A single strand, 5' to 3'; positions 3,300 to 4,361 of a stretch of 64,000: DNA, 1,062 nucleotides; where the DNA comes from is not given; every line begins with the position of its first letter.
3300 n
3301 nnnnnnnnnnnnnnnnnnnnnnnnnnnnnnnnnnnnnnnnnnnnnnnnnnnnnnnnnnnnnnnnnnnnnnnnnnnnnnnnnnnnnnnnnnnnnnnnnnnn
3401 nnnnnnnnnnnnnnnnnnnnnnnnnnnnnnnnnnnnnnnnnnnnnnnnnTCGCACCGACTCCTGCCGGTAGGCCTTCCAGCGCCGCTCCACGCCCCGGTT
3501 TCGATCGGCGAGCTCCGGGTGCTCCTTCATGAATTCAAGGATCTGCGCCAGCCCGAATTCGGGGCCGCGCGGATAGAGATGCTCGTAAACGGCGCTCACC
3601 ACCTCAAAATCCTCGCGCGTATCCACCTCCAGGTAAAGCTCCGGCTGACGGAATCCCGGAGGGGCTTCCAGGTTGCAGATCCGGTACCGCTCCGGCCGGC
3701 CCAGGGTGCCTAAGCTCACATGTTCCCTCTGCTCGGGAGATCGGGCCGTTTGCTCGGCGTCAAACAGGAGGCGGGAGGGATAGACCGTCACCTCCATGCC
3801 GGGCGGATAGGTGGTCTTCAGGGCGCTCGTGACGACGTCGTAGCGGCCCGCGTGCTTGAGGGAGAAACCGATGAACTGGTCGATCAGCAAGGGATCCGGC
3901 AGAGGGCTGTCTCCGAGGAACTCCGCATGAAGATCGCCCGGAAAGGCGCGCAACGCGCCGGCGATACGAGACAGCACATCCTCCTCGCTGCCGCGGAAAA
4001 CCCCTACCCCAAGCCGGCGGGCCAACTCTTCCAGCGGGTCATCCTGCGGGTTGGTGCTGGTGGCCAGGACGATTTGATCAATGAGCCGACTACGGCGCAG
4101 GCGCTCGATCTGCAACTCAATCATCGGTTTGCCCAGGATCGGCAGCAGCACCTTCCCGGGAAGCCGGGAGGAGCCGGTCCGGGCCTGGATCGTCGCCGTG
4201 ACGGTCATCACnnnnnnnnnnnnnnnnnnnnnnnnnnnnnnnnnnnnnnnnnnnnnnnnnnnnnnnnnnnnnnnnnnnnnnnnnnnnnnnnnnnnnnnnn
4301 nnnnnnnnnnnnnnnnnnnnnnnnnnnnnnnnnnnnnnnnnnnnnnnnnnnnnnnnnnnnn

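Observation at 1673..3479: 33-bp exact direct repeats flank a methyltransferase+deacetylase cassette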

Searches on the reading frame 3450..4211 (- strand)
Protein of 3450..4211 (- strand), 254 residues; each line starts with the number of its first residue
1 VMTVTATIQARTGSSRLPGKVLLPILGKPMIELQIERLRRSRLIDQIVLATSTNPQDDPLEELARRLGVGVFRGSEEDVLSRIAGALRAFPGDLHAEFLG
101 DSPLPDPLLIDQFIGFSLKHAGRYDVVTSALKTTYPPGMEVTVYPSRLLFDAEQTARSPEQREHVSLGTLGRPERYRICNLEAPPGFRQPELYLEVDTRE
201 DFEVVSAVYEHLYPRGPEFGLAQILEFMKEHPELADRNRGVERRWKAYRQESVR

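Call 7: search_protein_families(library=pfam, proteins=[window:3450-4211:-])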
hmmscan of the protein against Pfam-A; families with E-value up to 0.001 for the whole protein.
window:3450-4211:- (254 aa): 2 families
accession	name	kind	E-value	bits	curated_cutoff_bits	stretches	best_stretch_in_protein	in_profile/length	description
PF02348.25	CTP_transf_3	-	4.5e-23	82.6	22.6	1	7-133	3-129/217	Cytidylyltransferase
PF12804.13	NTP_transf_3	-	1.3e-06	29.1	27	1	19-155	15-144/160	MobA-like NTP transferase domain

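Call 9: find_encoding_contigs(protein=window:3450-4211:-, flank=6000, max_places=10)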
Protein window:3450-4211:- (254 aa): no gene with exactly this product is on record in the collection.

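Call 11: find_encoding_contigs(protein=window:3450-4208:-, flank=8000, max_places=10)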
Protein window:3450-4208:- (253 aa): 2 contigs read that carry it; 2 places shown.
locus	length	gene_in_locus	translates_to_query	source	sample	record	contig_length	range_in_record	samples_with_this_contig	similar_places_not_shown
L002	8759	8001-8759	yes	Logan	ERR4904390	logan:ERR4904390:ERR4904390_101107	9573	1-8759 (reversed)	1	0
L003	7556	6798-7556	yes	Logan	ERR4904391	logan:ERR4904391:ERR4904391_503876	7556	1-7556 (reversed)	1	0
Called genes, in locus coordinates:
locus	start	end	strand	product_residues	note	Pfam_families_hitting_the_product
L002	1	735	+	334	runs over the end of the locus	PF01041:DegT_DnrJ_EryC1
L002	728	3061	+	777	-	-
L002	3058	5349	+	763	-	-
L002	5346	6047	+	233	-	PF00535:Glycos_transf_2, PF10111:Glyco_tranf_2_2, PF13641:Glyco_tranf_2_3 (weak)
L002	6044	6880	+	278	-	PF03102:NeuB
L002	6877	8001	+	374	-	-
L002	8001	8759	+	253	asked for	PF02348:CTP_transf_3, PF12804:NTP_transf_3 (weak)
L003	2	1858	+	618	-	?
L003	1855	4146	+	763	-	-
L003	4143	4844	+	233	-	PF00535:Glycos_transf_2, PF10111:Glyco_tranf_2_2, PF13641:Glyco_tranf_2_3 (weak)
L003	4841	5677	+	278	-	PF03102:NeuB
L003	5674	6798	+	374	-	-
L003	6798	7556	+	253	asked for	PF02348:CTP_transf_3, PF12804:NTP_transf_3 (weak)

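Call 13: find_homologous_proteins(query=window:3450-4208:-, max_evalue=1e-20)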
Query window:3450-4208:- (253 aa): 5498 proteins with E <= 1e-20 among 8000 candidates; the best 120 are listed.
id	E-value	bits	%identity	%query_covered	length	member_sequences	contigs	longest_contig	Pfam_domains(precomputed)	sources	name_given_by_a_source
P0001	1.7e-163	560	100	100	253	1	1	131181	PF12804.14,PF02348.26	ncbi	-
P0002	1.1e-142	492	87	100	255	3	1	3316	PF02348.26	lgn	-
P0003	1.4e-141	488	87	100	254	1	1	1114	PF02348.26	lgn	-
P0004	6.1e-137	473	82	100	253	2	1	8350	PF02348.26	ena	-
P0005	9.2e-129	446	84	93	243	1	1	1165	PF02348.26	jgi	jgi:spore coat polysaccharide biosynthesis protein SpsF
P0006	9.8e-126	436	78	100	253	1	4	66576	PF02348.26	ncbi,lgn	-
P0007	3.8e-115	402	74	99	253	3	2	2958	PF12804.14,PF02348.26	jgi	-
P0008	5.8e-115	401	69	99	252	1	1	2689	PF02348.26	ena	-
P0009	5.7e-111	388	68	99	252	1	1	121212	PF02348.26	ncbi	-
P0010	2.2e-110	386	67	99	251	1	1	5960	PF12804.14,PF02348.26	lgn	-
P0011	1.5e-109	383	66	99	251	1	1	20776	PF12804.14,PF02348.26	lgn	-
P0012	5.3e-108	378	66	99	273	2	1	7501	PF12804.14,PF02348.26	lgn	-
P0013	3.0e-107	376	66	99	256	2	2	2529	PF02348.26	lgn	-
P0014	2.3e-106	373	67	98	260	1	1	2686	PF02348.26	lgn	-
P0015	2.6e-106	373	64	100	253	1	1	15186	PF12804.14,PF02348.26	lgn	-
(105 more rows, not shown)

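Call 14: find_encoding_contigs(protein=P0006, flank=7000, max_places=4)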
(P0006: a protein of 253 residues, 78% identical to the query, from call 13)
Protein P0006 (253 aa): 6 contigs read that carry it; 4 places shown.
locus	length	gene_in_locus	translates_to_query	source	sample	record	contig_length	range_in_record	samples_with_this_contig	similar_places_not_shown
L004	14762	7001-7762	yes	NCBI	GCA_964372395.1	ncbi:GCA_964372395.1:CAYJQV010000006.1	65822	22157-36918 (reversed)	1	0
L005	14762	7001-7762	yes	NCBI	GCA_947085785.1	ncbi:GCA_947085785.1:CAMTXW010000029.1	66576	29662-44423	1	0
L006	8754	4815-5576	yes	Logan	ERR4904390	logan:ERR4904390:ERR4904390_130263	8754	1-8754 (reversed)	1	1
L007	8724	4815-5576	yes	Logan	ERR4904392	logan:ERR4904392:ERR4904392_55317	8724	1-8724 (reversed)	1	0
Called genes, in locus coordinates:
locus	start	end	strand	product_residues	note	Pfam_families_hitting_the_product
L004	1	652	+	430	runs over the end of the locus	-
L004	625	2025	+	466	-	PF01425:Amidase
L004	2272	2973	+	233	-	PF00535:Glycos_transf_2, PF13641:Glyco_tranf_2_3, PF10111:Glyco_tranf_2_2 (faint)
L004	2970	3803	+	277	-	PF03102:NeuB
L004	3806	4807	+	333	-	PF13489:Methyltransf_23, PF07021:MetW, PF08241:Methyltransf_11, PF08242:Methyltransf_12, PF13649:Methyltransf_25, PF13847:Methyltransf_31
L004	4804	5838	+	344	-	PF04055:Radical_SAM, PF13186:SPASM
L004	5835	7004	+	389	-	-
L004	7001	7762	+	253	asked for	PF02348:CTP_transf_3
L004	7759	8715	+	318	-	PF01408:GFO_IDH_MocA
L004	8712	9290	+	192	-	PF13302:Acetyltransf_3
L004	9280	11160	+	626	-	-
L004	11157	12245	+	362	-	PF00155:Aminotran_1_2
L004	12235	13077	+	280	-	PF13489:Methyltransf_23, PF13847:Methyltransf_31, PF08241:Methyltransf_11, PF08242:Methyltransf_12, PF13649:Methyltransf_25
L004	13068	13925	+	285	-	PF02475:TRM5-TYW2_MTfase (weak), PF05050:Methyltransf_21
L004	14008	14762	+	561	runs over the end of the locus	-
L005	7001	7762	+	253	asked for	PF02348:CTP_transf_3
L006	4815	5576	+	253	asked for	PF02348:CTP_transf_3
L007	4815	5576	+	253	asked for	PF02348:CTP_transf_3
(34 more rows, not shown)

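Call 15: find_encoding_contigs(protein=P0004, flank=7000, max_places=4)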
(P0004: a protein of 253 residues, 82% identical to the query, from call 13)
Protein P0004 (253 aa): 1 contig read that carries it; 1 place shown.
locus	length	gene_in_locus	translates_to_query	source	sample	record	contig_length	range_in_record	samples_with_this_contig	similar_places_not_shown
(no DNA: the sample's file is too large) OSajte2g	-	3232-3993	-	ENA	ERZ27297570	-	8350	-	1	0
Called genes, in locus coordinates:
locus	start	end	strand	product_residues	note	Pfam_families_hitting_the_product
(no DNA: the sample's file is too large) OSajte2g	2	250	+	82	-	?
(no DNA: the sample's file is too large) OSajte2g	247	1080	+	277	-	PF03102:NeuB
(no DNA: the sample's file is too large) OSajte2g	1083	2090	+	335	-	PF13489:Methyltransf_23, PF07021:MetW (weak), PF08241:Methyltransf_11, PF08242:Methyltransf_12, PF13649:Methyltransf_25, PF13847:Methyltransf_31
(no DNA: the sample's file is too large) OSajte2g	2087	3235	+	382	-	-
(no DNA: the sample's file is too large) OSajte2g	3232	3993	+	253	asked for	PF02348:CTP_transf_3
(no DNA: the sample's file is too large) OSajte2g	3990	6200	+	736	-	PF01408:GFO_IDH_MocA, PF01041:DegT_DnrJ_EryC1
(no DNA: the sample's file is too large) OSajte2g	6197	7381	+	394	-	-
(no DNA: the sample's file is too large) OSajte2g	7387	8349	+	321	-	?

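Call 16: find_encoding_contigs(protein=P0002, flank=7000, max_places=4)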
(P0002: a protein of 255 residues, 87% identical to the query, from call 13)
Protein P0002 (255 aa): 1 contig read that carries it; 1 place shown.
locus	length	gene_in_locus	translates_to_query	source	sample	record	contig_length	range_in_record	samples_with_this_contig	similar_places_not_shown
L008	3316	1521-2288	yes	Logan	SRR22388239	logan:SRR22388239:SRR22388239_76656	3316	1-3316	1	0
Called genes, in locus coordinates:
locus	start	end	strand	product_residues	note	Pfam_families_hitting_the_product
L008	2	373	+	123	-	?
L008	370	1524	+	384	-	-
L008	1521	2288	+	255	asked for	PF02348:CTP_transf_3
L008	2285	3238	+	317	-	PF01408:GFO_IDH_MocA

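Call 24: list_cluster_members(proteins=[P0001, P0006, P0009])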
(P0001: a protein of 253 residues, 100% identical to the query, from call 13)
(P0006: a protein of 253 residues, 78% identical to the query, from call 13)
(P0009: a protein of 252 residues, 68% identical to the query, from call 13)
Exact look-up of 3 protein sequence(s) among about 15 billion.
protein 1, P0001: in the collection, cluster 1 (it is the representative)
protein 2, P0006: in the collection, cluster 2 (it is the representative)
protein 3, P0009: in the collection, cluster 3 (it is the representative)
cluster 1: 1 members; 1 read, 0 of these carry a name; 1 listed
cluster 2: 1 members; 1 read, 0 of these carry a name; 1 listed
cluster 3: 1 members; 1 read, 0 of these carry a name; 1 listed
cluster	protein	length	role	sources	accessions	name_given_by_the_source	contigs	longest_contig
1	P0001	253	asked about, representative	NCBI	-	-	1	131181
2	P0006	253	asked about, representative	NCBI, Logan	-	-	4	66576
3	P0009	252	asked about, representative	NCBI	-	-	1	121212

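Call 27: find_related_loci(query=A2, collection=genome_contigs, flank=5000)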
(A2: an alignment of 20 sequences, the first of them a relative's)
Query A2 (253 aa) in genome_contigs; peptide patterns used: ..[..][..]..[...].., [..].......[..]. (x = any residue, [..] = any of these).
599 stretches matched a pattern (row limit reached: there are more); 583 encode a relative of the query (tblastn E <= 1e-3); the best 80 are kept; 80 distinct loci.
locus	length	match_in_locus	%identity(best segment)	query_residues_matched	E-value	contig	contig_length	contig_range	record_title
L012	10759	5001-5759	78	1-253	2e-129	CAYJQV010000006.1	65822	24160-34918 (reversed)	MAG TPA_asm: uncultured Planctomycetia bacterium isolate ERP125453_co1_223 genome assembly, contig: NODE_257_length_6582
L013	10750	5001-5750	66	1-250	4e-108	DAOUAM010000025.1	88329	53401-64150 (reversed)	MAG TPA_asm: Dehalococcoidia bacterium isolate H63_664 k137_9344, whole genome shotgun sequence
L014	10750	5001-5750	62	1-250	9e-108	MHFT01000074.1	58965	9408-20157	MAG: Omnitrophica bacterium RIFCSPLOWO2_12_FULL_50_11 rifcsplowo2_12_scaffold_4748, whole genome shotgun sequence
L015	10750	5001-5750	58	1-250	7e-102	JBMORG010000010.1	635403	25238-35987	MAG: Thermodesulfobacteriota bacterium isolate Betzabe_MAG174 MAG174_10, whole genome shotgun sequence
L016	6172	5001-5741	58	1-247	6e-97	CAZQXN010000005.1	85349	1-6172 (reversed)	MAG TPA_asm: uncultured Planctomycetia bacterium isolate SRP167671_co1_127 genome assembly, contig: NODE_255_length_8534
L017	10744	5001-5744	57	1-249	3e-87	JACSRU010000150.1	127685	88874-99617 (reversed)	MAG: Chthoniobacterales bacterium isolate VE2 contig-70_40, whole genome shotgun sequence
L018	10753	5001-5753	54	1-250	2e-84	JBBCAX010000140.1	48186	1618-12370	Deltaproteobacteria bacterium TL4 17951C00140.1, whole genome shotgun sequence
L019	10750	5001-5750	45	3-252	7e-75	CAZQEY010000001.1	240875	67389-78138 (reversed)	MAG TPA_asm: uncultured Planctomycetales bacterium isolate binchicken_co178_242 genome assembly, contig: NODE_78_length_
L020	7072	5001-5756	47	1-251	1e-73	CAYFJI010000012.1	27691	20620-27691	MAG TPA_asm: uncultured Acidiferrobacteraceae bacterium isolate ERP001736_co2_377 genome assembly, contig: NODE_425_leng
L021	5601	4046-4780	42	1-239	1e-66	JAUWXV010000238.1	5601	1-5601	MAG: bacterium isolate CSMAG_2693 CSMAG_2693_k141_1794861_length_5601_cov_6.0000, whole genome shotgun sequence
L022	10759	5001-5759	42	1-251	6e-66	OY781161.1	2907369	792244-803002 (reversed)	MAG: uncultured Methanoregula sp. isolate bdb6c56a-0f97-41a9-9319-40fe56c94967 genome assembly, chromosome: 1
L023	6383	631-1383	41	1-250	2e-65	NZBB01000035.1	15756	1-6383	MAG: Candidatus Woesearchaeota archaeon isolate ARS1441 MHASMcontig_619834, whole genome shotgun sequence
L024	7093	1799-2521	47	1-243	2e-64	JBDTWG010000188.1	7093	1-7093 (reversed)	MAG: Nitrospira sp. isolate cluster3_bin.86 NODE_54277_length_7093_cov_3.917448, whole genome shotgun sequence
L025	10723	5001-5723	48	1-243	1e-63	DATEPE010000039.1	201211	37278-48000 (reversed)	MAG TPA_asm: Pyrinomonadaceae bacterium isolate SMAG_U9013 k141_692160, whole genome shotgun sequence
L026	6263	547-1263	42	3-243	2e-63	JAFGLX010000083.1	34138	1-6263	MAG: Candidatus Omnitrophota bacterium isolate Zod_Metabat.422 k87_7022249, whole genome shotgun sequence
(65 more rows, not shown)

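Call 39: search_protein_families(library=ncbifam, proteins=[window:3450-4208:-], max_evalue=0.00001)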
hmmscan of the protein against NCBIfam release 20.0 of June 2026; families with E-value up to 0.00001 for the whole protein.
window:3450-4208:- (253 aa): 6 families
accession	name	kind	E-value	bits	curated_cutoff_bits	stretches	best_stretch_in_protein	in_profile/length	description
NF009905.0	PRK13368.1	subfamily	2.5e-15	56.5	255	1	1-128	1-125/243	3-deoxy-manno-octulosonate cytidylyltransferase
NF003952.0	PRK05450.1-5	subfamily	4.5e-14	52.2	193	1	1-130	1-129/250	3-deoxy-manno-octulosonate cytidylyltransferase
NF003950.0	PRK05450.1-3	subfamily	9.7e-14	51.3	234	1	1-135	1-135/248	3-deoxy-manno-octulosonate cytidylyltransferase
TIGR03584.1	PseF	equivalog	1.9e-08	34.3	205.7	1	5-70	2-63/222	pseudaminic acid cytidylyltransferase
TIGR00466.1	kdsB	equivalog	3.4e-07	29.9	155.2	1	1-52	1-51/241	3-deoxy-manno-octulosonate cytidylyltransferase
NF003948.0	PRK05450.1-1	equivalog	6.5e-06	25.5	281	0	4-56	7-58/248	3-deoxy-manno-octulosonate cytidylyltransferase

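Call 42: find_encoding_contigs(protein=P0003, flank=3000, max_places=3)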
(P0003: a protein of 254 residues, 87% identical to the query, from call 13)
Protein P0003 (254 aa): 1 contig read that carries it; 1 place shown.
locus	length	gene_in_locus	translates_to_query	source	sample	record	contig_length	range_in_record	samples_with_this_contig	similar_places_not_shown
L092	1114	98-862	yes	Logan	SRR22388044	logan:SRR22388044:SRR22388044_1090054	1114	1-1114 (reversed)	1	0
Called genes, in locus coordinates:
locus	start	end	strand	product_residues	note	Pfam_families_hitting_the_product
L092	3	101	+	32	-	?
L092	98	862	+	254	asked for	PF02348:CTP_transf_3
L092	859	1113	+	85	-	?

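Call 43: find_encoding_contigs(protein=P0005, flank=3000, max_places=3)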
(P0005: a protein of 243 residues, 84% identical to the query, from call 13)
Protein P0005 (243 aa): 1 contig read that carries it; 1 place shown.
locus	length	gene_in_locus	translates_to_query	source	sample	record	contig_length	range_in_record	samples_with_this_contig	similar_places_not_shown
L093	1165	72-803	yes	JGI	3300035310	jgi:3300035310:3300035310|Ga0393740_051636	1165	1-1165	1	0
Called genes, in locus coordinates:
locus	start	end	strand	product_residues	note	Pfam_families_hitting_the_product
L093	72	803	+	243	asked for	PF02348:CTP_transf_3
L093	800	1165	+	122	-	?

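Call 44: find_encoding_contigs(protein=P0007, flank=3000, max_places=3)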
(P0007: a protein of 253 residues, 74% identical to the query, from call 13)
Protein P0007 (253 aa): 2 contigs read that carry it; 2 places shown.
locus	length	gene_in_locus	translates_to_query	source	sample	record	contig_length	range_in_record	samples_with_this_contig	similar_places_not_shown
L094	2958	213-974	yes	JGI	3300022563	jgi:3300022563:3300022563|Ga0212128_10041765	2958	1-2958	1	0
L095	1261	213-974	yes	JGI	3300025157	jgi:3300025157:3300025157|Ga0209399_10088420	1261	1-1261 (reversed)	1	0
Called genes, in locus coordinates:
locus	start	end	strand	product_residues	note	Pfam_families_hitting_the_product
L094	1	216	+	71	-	?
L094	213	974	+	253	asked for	PF02348:CTP_transf_3, PF12804:NTP_transf_3 (weak)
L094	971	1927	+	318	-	PF01408:GFO_IDH_MocA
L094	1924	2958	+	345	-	?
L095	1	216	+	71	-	?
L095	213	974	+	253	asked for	PF02348:CTP_transf_3, PF12804:NTP_transf_3 (weak)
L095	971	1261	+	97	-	?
